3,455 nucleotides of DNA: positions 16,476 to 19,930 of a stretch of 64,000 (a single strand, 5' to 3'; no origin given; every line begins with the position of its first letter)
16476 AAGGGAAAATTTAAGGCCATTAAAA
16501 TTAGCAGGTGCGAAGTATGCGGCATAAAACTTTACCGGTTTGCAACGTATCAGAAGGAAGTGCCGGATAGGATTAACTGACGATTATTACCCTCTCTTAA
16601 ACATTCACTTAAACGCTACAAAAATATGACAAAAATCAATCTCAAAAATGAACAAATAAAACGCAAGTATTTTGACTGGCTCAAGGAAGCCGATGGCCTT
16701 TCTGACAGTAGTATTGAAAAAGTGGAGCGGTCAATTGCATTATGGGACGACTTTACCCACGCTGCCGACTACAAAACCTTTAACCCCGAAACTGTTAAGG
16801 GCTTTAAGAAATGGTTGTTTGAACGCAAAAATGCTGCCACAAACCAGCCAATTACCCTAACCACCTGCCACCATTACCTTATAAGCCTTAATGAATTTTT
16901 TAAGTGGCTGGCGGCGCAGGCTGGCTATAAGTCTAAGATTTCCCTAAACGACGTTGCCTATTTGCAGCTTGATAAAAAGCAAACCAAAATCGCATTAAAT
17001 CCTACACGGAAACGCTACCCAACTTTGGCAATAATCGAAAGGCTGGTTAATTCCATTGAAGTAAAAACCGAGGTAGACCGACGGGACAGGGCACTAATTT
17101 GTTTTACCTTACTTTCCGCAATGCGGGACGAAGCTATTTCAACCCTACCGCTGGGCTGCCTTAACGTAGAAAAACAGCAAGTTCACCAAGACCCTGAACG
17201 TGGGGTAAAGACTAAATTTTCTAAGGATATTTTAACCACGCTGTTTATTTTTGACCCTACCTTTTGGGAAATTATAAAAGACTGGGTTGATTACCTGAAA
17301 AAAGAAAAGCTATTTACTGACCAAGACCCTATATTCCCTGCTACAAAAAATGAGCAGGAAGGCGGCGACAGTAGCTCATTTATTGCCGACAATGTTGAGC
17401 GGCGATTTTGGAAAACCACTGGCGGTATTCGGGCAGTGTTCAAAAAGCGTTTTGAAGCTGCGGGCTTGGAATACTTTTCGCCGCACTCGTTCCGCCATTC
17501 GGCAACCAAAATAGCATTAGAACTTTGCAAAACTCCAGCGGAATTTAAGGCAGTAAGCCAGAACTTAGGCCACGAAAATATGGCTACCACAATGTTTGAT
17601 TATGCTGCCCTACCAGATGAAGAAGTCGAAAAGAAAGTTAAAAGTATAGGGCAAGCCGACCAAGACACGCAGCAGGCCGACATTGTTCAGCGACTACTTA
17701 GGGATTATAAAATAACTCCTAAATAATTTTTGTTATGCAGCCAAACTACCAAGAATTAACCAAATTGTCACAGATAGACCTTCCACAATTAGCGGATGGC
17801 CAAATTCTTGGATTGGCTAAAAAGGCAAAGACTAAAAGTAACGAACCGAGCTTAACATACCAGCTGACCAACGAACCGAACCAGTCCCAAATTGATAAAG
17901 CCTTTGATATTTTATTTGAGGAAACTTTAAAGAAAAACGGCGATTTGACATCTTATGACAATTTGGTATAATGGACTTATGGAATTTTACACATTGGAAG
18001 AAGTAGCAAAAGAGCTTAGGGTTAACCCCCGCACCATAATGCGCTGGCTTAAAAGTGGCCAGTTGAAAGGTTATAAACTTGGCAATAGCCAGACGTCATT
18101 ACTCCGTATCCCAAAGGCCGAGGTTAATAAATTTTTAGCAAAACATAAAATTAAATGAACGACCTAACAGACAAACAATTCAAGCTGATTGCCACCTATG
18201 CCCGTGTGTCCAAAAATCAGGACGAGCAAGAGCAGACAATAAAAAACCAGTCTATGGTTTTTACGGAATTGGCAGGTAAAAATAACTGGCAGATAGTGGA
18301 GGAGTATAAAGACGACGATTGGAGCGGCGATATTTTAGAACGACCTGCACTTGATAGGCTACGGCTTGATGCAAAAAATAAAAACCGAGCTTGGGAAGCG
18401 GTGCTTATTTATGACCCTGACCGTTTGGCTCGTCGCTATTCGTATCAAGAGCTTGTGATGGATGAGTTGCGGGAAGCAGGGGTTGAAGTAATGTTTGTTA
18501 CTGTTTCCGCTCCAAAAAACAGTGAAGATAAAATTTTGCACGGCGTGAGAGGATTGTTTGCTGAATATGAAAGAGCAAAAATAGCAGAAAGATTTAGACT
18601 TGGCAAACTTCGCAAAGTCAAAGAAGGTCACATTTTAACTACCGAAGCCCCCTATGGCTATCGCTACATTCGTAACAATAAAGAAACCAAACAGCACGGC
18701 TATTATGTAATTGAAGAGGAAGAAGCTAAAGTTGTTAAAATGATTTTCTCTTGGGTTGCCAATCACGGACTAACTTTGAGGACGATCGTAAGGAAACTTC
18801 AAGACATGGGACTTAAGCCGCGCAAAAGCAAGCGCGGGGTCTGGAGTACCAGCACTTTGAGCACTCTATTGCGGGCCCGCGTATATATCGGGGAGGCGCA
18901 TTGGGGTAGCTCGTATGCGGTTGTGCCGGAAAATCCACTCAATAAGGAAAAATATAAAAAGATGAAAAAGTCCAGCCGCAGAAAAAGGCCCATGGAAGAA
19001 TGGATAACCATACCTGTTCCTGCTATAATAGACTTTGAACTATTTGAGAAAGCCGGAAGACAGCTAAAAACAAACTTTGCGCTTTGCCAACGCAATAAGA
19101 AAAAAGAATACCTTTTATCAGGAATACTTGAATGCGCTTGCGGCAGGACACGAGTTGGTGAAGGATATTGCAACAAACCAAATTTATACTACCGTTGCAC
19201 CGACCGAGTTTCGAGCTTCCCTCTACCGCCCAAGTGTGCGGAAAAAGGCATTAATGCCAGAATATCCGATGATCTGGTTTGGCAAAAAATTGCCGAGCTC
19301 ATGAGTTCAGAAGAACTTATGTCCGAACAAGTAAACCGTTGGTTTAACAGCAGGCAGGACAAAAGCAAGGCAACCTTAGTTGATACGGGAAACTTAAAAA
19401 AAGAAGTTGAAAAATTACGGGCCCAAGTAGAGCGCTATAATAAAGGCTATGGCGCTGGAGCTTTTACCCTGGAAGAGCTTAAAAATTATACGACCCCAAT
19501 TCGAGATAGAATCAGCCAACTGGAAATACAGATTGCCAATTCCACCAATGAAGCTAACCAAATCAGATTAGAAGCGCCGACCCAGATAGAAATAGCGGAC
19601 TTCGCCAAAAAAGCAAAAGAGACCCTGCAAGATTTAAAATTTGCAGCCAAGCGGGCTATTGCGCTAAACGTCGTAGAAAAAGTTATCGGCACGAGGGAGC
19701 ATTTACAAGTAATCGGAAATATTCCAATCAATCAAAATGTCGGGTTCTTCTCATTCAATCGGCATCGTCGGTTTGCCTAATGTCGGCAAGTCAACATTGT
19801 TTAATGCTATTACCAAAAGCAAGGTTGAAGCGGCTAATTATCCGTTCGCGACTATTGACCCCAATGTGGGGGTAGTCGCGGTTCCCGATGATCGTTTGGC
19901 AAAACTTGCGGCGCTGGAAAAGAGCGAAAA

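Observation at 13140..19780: Mobile island with IS3 remnant, 531-aa unknown protein, tyrosine integrase, Xis-like HTH and a large serine recombinase ending inside ychF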

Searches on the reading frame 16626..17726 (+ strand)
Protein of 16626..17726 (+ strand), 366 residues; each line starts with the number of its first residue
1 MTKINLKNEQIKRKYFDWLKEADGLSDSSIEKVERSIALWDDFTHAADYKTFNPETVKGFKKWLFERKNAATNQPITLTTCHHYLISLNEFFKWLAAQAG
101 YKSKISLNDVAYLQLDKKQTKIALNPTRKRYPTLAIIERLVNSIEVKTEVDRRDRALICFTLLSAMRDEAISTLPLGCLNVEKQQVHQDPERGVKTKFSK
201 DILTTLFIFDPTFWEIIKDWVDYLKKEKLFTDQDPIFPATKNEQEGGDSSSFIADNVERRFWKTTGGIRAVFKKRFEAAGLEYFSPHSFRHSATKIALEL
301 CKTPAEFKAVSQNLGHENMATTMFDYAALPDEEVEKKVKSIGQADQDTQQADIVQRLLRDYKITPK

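Call 3: search_protein_families(library=pfam, proteins=[window:16626-17726:+], max_evalue=0.01)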
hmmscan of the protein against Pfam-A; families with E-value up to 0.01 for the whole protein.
window:16626-17726:+ (366 aa): 1 family
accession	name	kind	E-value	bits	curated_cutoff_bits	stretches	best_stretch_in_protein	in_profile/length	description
PF00589.27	Phage_integrase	-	4.1e-12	46.7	27.1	1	137-329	8-168/172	Phage integrase family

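Call 78: search_protein_families(library=ncbifam, proteins=[window:16626-17726:+], max_evalue=0.01)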
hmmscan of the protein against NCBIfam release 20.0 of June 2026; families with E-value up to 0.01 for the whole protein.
window:16626-17726:+ (366 aa): 8 families
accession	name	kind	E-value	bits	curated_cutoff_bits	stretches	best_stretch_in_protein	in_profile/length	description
NF040815.2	recomb_XerA_Arch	equivalog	1.1e-14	54.6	220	1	16-336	3-261/263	site-specific tyrosine recombinase/integron integrase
TIGR02224.1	recomb_XerC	equivalog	9.2e-12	44.9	335.15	1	14-329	2-277/295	tyrosine recombinase XerC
TIGR02225.1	recomb_XerD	equivalog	1.9e-10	40.5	329.6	1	14-333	2-278/290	site-specific tyrosine recombinase XerD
NF001399.0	PRK00283.1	subfamily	2.3e-10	40.2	279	2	11-184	8-166/300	tyrosine recombinase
NF003462.0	PRK05084.1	equivalog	1.6e-08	33.7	267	1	268-342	288-357/360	tyrosine recombinase XerS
NF002331.0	PRK01287.1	subfamily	1.2e-05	24.5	371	1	56-184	76-194/365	site-specific tyrosine recombinase XerC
TIGR02249.1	integrase_gron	subfamily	0.007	15.7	265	0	268-324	243-296/315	integron integrase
NF011946.0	PRK15417.1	equivalog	0.0077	15.4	435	0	257-324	246-311/337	integron integrase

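Call 79: search_protein_families(library=phrogs, proteins=[window:16626-17726:+], max_evalue=0.001)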
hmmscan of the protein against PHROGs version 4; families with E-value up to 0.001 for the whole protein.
window:16626-17726:+ (366 aa): 3 families
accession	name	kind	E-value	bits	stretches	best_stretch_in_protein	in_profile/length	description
phrog_1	-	integration and excision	6e-22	79.6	1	12-343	170-449/611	integrase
phrog_216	-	integration and excision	2e-12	47.8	1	106-345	40-240/301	integrase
phrog_7685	-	integration and excision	1.6e-05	25.6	1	265-342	164-236/240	integrase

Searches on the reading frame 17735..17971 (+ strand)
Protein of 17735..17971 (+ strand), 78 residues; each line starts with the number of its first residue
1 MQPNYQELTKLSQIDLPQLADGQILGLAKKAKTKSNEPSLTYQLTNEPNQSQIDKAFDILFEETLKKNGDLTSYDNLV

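Call 3: search_protein_families(library=pfam, proteins=[window:17735-17971:+], max_evalue=0.01)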
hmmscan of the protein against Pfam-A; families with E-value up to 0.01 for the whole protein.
window:17735-17971:+ (78 aa): 0 families

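Call 78: search_protein_families(library=ncbifam, proteins=[window:17735-17971:+], max_evalue=0.01)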
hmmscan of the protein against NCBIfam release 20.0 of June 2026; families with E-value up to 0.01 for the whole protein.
window:17735-17971:+ (78 aa): 0 families

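Call 79: search_protein_families(library=phrogs, proteins=[window:17735-17971:+], max_evalue=0.001)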
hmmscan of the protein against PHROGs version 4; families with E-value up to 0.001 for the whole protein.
window:17735-17971:+ (78 aa): 0 families

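Call 105: search_protein_families(library=ncbifam, proteins=[window:17735-17971:+], max_evalue=0.001)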
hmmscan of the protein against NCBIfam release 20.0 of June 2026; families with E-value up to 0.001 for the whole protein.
window:17735-17971:+ (78 aa): 0 families

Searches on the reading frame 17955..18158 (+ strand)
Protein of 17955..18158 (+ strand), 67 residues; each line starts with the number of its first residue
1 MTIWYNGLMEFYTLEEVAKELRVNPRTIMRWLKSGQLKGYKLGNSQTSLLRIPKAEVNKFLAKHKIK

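Call 3: search_protein_families(library=pfam, proteins=[window:17955-18158:+], max_evalue=0.01)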
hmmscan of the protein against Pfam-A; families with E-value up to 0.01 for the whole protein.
window:17955-18158:+ (67 aa): 8 families
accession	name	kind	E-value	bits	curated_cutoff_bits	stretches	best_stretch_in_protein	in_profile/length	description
PF12728.13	HTH_17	-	1.4e-13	51.3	27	1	11-64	1-50/51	Helix-turn-helix domain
PF13384.12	HTH_23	-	0.00029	21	24.6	1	13-33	19-39/50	Homeodomain-like domain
PF13411.12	MerR_1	-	0.00045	20.7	21.6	1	12-38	1-27/69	MerR HTH family regulatory protein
PF00376.29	MerR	-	0.0005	20.3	28.2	1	15-37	3-25/38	MerR family regulatory protein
PF13551.12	HTH_29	-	0.0023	18.4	28.1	1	13-34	14-35/64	Winged helix-turn helix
PF03911.21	Sec61_beta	-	0.0049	17.3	27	1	6-29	3-24/41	Sec61beta family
PF13542.12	HTH_Tnp_ISL3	-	0.0061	16.4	27.4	1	14-33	29-48/51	Helix-turn-helix domain of transposase family ISL3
PF13022.12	HTH_Tnp_1_2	-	0.0086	16.6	27.9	1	12-63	27-77/122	Helix-turn-helix of insertion element transposase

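Call 78: search_protein_families(library=ncbifam, proteins=[window:17979-18158:+], max_evalue=0.01)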
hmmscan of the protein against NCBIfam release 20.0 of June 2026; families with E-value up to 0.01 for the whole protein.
window:17979-18158:+ (59 aa): 4 families
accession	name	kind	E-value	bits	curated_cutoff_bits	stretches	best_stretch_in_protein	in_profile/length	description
TIGR01764.1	excise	domain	9e-11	42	28.8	1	3-55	1-49/49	excisionase family DNA-binding protein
NF033787.1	HTH_BldC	subfamily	3.9e-07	29.8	77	1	5-30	4-29/49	BldC family transcriptional regulator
NF047737.1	antiphage_MADS1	equivalog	1.9e-05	24.8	80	1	4-37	4-37/49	methylation-associated defense system helix-turn-helix domain-containing protein MAD1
NF033518.0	transpos_IS607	equivalog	0.0017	17.9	110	1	8-56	2-47/187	IS607 family transposase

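Call 79: search_protein_families(library=phrogs, proteins=[window:17979-18158:+], max_evalue=0.001)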
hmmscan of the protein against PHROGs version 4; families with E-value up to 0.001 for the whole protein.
window:17979-18158:+ (59 aa): 5 families
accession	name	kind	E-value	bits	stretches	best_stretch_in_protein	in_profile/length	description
phrog_66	-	integration and excision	4.4e-10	40.8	1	2-57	92-144/412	excisionase and transcriptional regulator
phrog_10045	-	DNA, RNA and nucleotide metabolism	2.7e-07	31.4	1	2-55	19-69/74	HTH DNA binding protein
phrog_2907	-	integration and excision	5.8e-06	27.7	1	3-46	6-50/117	excisionase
phrog_1840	-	integration and excision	9.6e-05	23.8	1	1-37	4-41/90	excisionase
phrog_7676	-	unknown function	0.00085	20.5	0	8-27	22-41/86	-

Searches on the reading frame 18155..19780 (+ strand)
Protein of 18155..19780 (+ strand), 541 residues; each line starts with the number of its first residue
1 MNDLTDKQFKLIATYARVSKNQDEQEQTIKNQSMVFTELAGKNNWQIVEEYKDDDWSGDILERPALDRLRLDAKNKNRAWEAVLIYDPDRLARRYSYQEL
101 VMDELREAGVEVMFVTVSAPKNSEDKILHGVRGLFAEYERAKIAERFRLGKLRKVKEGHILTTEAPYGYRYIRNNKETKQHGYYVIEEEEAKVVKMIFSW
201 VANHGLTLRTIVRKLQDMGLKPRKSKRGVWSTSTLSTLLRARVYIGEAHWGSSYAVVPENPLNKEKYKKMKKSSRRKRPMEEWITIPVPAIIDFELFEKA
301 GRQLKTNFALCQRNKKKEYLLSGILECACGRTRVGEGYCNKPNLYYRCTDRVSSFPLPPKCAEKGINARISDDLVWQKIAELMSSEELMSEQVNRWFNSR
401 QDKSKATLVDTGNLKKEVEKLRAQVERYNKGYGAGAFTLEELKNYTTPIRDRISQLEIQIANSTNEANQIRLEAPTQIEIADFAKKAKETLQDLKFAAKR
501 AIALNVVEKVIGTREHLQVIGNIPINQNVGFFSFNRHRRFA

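Call 3: search_protein_families(library=pfam, proteins=[window:18155-19780:+], max_evalue=0.01)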
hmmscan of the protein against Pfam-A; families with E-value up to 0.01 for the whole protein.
window:18155-19780:+ (541 aa): 3 families
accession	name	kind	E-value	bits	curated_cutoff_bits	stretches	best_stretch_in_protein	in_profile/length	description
PF00239.26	Resolvase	-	4.3e-28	98.7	23.3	1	13-159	2-144/145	Resolvase, N terminal domain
PF07508.19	Recombinase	-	8.5e-21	74.6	21.1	1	188-307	1-102/102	Recombinase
PF13408.12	Zn_ribbon_recom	-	6.9e-05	23.6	25.3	1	320-379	1-57/58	Recombinase zinc beta ribbon domain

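Call 25: find_related_loci(query=window:18155-19780:+, collection=metagenome_contigs, flank=10000)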
Query window:18155-19780:+ (541 aa) in metagenome_contigs; peptide patterns used: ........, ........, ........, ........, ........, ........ (x = any residue, [..] = any of these).
481 stretches matched a pattern; 152 encode a relative of the query (tblastn E <= 1e-3); the best 80 are kept; 80 distinct loci.
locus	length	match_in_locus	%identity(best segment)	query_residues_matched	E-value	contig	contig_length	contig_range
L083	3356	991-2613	79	1-541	0e+0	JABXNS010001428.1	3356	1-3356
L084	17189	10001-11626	78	1-541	0e+0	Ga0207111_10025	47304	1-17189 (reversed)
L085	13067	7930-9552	75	1-541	0e+0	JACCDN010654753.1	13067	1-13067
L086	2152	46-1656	73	1-539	0e+0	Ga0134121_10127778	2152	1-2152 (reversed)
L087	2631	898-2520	73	1-541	0e+0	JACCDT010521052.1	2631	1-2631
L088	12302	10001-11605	72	1-541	0e+0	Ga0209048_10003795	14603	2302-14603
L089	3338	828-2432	70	1-537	0e+0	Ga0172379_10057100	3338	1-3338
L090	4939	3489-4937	80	6-488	0e+0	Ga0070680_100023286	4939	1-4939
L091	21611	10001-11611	70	1-541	0e+0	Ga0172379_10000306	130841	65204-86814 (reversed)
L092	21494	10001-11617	70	1-541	0e+0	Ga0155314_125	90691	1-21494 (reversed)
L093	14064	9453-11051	69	1-539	0e+0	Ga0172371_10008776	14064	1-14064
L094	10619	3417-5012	67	1-536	0e+0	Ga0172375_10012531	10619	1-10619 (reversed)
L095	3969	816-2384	67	5-531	0e+0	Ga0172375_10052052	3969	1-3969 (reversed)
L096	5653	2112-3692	67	1-531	0e+0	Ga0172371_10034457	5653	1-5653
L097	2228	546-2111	69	1-526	0e+0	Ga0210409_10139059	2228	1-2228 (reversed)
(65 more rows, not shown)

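Call 26: find_related_loci(query=window:18155-19780:+, collection=viral_contigs, flank=10000)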
Query window:18155-19780:+ (541 aa) in viral_contigs; peptide patterns used: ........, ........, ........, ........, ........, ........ (x = any residue, [..] = any of these).
34 stretches matched a pattern, but none encodes a relative of the query by tblastn (E <= 1e-3).

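Call 78: search_protein_families(library=ncbifam, proteins=[window:18155-19780:+], max_evalue=0.01)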
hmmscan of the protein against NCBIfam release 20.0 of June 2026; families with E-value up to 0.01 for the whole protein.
window:18155-19780:+ (541 aa): 7 families
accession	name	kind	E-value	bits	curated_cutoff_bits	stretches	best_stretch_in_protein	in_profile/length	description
NF047343.1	SCCmet_CcrB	equivalog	3.1e-32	112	900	1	8-483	5-457/542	cassette chromosome recombinase CcrB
NF047347.1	SCCmet_CcrC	equivalog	2.4e-22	79.1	900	1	11-470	4-458/558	cassette chromosome recombinase CcrC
NF041201.1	recomb_XisF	equivalog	7.2e-18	64.8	375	1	14-511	3-461/465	fdxN element excision recombinase XisF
NF047344.1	SCCmet_CcrA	equivalog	8.6e-13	48.2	700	1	24-215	13-194/442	cassette chromosome recombinase CcrA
NF049883.1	resolv_YneB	equivalog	6.4e-09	35.6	175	1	14-159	4-147/211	YneB family resolvase-like protein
NF033518.0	transpos_IS607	equivalog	4.7e-06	26.3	110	1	8-125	52-161/187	IS607 family transposase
NF009949.0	PRK13413.1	equivalog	0.0025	17.5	272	1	12-178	2-159/203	master DNA invertase Mpi family serine-type recombinase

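Call 79: search_protein_families(library=phrogs, proteins=[window:18155-19780:+], max_evalue=0.001)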
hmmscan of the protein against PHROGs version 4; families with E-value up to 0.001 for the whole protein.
window:18155-19780:+ (541 aa): 2 families
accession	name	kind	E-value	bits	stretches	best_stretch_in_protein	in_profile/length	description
phrog_95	-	integration and excision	4.9e-86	290.7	1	8-516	86-559/651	integrase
phrog_125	-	DNA, RNA and nucleotide metabolism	5.4e-23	82.8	1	5-256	15-217/254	DNA invertase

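Call 80: search_dna_similar(query=window:18155-19780:+, collection=phages, mode=protein, max_rows=12)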
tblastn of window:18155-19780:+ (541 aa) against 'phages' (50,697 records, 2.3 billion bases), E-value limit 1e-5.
Records with a match: 443; places in all: 468; records where one place covers at least 80% of the query: 89.
Best place of each record, by identity: <60% 443.
By first word of the organism name: Streptococcus 140; Staphylococcus 91; Bacteriophage 47; Paenibacillus 24; Clostridium 15; Lactococcus 12; Bacillus 11; Listeria 8; Faecalibacterium 7; Brevibacillus 7; and 42 more.
By host as written in the record: - 64; Staphylococcus aureus 32; Streptococcus suis 10; Paenibacillus larvae ATCC 9545 9; Paenibacillus larvae 9; Staphylococcus epidermidis 9; Brevibacillus laterosporus 7; Faecalibacterium prausnitzii 6; and 210 more.
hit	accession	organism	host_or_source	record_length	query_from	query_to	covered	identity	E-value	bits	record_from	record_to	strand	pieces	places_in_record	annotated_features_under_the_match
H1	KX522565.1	Wolbachia phage WO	wVitA Wolbachia of Nasonia vitripennis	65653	12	510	92%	31.9%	6e-53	199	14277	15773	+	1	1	recombinase | hypothetical protein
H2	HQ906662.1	Wolbachia endosymbiont wVitA of Nasonia vitripennis phage ...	Wolbachia endosymbiont wVitA of Nasonia ...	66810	12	510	92%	31.9%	9e-53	199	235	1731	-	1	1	site-specific recombinase | hypothetical protein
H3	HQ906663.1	Wolbachia endosymbiont wVitA of Nasonia vitripennis phage ...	Wolbachia endosymbiont wVitA of Nasonia ...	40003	7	540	99%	28.9%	1e-54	205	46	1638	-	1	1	record has no annotation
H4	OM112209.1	Bacillus phage PK1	Bacillus sp. (in: Bacteria)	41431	11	519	94%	27.6%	2e-34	144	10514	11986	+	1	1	recombinase family protein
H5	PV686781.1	Alicyclobacillus phage MMB025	Alicyclobacillus acidoterrestris MMB007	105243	10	510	93%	26.4%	1e-34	145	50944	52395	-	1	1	integrase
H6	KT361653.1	Paenibacillus phage Paisley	Paenibacillus larvae NRRL 2605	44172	2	511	94%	25.6%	2e-19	99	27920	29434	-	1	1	serine recombinase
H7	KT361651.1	Paenibacillus phage Harrison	Paenibacillus larvae NRRL 2605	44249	2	511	94%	25.6%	2e-19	99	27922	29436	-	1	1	serine recombinase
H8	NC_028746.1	Paenibacillus phage Harrison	Paenibacillus larvae NRRL 2605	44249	2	511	94%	25.6%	2e-19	99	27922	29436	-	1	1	integrase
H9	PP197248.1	Acetoanaerobium phage ANDSL2_ph1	Acetoanaerobium noterae DSL2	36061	13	516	93%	25.9%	3e-26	119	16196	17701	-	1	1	integrase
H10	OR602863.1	Moorella phage MCACPph1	Moorella sp. ACPs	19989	14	529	95%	24.4%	5e-13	78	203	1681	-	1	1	integrase | hypothetical protein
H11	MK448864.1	Streptococcus phage Javan180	Streptococcus equi 4047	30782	12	483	87%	26.7%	1e-19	99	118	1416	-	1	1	integrase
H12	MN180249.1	Wolbachia phage WO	Wolbachia sp. wRi_AMD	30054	7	379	69%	33.4%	5e-44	173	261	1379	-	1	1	DNA invertase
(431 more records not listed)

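Call 81: search_dna_similar(query=window:18155-19780:+, collection=plasmids, mode=protein, max_rows=12)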
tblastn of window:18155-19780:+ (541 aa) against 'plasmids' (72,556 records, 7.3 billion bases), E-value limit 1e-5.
Records with a match: 207; places in all: 260; records where one place covers at least 80% of the query: 48.
Best place of each record, by identity: <60% 207.
By first word of the organism name: Enterococcus 19; Bacillus 12; Microvirga 10; Rhizobium 9; Roseomonas 9; Subdoligranulum 8; Paracoccus 7; Clostridioides 7; Priestia 7; Staphylococcus 6; and 66 more.
By predicted mobility (MOB-suite, as given by PLSDB): non-mobilizable 124; conjugative 53; mobilizable 30.
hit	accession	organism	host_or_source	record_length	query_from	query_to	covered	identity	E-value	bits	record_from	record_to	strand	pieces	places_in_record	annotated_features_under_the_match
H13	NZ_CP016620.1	Microvirga ossetica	Vicia alpestris,cell culture,nodules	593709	12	524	95%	32.7%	2e-58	218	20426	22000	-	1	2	recombinase family protein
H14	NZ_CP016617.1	Microvirga ossetica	Vicia alpestris,cell culture,nodules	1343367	12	524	95%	32.7%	2e-58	217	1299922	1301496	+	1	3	none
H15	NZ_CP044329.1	Methylocystis rosea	-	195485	13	524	95%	32.1%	2e-54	205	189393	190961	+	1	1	none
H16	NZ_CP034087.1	Methylocystis rosea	cell culture,groundwater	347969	13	524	95%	32.1%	7e-54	204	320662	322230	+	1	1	none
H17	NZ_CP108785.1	Embleya sp. NBC_00888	-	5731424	13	524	95%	31.8%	1e-48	188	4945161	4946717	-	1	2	none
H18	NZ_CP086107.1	Skermanella mucosa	single cell,crude oil contaminated ...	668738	11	526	95%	31.3%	7e-57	213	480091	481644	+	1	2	hypothetical protein (x2)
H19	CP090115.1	Rhizobium leguminosarum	Trifolium ambiguum,Cell culture,Plant ...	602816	13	524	95%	31.5%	2e-33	214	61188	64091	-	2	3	IS256 family transposase | recombinase family protein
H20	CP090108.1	Rhizobium leguminosarum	Trifolium ambiguum,Cell culture,Plant ...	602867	13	524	95%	31.5%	2e-33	214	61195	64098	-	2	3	IS256 family transposase | recombinase family protein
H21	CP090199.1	Rhizobium leguminosarum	Trifolium ambiguum,Cell culture,nodule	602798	13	524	95%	31.5%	2e-33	214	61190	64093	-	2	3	IS256 family transposase | recombinase family protein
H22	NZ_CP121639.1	Rhizobium leguminosarum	Trifolium ambiguum,cell culture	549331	13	524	95%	31.5%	2e-33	214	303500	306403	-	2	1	IS256 family transposase | recombinase family protein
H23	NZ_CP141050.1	Microvirga lotononidis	-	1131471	12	525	95%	31.0%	3e-56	211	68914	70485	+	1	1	none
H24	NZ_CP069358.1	Microvirga sp. VF16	Vachellia farnesiana,Cell culture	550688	11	538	98%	30.2%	1e-42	171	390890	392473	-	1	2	none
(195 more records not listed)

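Call 92: find_encoding_contigs(protein=window:18155-19780:+, flank=3000, max_places=6)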
Protein window:18155-19780:+ (541 aa): no gene with exactly this product is on record in the collection.
